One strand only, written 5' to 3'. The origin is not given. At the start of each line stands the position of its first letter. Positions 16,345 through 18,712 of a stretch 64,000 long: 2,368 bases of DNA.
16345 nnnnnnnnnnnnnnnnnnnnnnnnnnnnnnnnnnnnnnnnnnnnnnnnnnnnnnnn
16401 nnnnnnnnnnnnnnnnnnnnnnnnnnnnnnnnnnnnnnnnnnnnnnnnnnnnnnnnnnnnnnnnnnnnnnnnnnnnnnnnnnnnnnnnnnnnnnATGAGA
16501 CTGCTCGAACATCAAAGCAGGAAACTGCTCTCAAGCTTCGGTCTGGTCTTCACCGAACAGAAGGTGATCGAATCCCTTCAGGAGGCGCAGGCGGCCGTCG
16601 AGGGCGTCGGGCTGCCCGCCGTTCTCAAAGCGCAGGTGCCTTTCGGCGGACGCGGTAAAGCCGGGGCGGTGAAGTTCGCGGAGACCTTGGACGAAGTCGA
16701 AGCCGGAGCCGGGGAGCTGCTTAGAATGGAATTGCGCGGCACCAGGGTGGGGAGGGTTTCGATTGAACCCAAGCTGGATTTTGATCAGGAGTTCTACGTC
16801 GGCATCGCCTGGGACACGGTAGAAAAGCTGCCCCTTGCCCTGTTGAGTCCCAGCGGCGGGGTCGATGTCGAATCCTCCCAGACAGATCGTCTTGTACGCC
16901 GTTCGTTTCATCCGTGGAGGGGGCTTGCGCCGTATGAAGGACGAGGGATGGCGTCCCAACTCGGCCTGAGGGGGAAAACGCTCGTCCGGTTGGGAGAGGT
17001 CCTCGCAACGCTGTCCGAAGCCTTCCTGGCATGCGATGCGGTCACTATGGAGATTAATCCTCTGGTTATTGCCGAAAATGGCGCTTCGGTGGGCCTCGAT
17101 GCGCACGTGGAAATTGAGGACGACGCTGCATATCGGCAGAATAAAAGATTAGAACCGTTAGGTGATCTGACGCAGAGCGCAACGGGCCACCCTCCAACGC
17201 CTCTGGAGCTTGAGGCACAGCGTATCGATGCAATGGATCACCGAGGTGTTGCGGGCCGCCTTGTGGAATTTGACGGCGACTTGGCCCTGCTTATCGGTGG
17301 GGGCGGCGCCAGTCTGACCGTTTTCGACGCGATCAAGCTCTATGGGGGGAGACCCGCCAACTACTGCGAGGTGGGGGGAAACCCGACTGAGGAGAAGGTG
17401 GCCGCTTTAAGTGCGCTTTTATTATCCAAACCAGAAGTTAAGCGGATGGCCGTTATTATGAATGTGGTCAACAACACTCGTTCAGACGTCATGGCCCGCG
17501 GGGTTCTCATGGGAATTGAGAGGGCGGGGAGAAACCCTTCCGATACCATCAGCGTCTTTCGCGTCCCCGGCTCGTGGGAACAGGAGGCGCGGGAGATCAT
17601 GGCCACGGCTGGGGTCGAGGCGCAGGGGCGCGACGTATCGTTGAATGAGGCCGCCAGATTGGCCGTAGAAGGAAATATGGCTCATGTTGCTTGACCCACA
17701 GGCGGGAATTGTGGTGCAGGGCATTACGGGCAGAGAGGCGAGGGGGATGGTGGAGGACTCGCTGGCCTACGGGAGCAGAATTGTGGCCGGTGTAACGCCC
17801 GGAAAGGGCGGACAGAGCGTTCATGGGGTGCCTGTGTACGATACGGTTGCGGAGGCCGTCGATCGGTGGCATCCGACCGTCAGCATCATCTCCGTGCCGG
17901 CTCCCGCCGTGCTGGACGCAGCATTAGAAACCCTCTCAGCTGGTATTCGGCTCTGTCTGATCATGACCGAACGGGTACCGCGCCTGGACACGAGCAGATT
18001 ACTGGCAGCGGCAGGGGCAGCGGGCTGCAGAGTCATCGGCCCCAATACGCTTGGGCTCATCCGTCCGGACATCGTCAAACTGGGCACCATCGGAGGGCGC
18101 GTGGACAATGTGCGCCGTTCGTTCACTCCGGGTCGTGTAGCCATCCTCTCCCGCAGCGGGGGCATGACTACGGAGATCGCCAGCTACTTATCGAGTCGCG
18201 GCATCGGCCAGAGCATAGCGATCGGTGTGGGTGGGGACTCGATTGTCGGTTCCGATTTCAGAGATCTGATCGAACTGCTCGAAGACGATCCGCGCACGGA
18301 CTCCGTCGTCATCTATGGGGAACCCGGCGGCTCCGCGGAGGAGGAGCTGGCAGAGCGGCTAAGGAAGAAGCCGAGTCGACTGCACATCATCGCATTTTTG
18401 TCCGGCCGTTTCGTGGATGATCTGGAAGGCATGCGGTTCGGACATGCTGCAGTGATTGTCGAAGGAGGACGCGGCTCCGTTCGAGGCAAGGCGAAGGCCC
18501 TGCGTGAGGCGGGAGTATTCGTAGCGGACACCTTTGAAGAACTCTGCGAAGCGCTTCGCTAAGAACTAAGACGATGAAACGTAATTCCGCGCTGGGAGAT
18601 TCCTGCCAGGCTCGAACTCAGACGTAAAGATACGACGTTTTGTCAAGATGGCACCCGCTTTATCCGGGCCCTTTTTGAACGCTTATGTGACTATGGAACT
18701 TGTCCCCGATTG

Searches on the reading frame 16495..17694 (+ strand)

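Call 25: search_protein_families(library=pfam, proteins=[window:16495-17694:+], max_evalue=0.00001)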
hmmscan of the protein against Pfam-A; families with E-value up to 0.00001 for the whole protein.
window:16495-17694:+ (399 aa): 4 families
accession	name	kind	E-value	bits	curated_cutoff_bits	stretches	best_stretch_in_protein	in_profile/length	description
PF08442.15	ATP-grasp_2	-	2.5e-40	138.7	29.5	1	3-192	2-202/202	ATP-grasp domain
PF13549.11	ATP-grasp_5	-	2.6e-11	43.8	27.6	1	3-207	10-221/221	ATP-grasp domain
PF24948.1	Citrate_synth_N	-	3.1e-08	33.7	83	1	19-216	33-229/232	ATP-citrate synthase ATP-grasp domain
PF16114.10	Citrate_bind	-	1.3e-06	28.5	26.8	1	242-317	8-93/177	ATP citrate lyase citrate-binding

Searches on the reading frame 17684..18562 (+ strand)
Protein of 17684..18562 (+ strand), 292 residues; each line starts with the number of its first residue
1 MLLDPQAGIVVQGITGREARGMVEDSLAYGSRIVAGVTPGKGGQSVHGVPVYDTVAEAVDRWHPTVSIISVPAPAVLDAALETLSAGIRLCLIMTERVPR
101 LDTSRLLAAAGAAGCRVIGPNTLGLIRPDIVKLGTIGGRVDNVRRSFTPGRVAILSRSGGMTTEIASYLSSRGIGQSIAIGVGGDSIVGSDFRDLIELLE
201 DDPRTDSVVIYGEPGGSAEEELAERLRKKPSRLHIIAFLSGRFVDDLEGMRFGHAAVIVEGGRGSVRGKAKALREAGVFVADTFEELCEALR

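Call 26: search_protein_families(library=pfam, proteins=[window:17684-18562:+], max_evalue=0.00001)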
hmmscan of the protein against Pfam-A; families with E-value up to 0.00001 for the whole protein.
window:17684-18562:+ (292 aa): 4 families
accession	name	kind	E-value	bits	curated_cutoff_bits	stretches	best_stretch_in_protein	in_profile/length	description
PF02629.25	CoA_binding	-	6.6e-21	75.3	22.3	1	8-96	5-96/97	CoA binding domain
PF13607.11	Succ_CoA_lig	-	9.8e-15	55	27.4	1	149-291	1-135/138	Succinyl-CoA ligase like flavodoxin domain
PF00549.24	Ligase_CoA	-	8.9e-13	48.9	24.5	1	155-278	1-127/128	CoA-ligase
PF13380.12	CoA_binding_2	-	2.7e-06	28.3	22.8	1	27-126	24-114/116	CoA binding domain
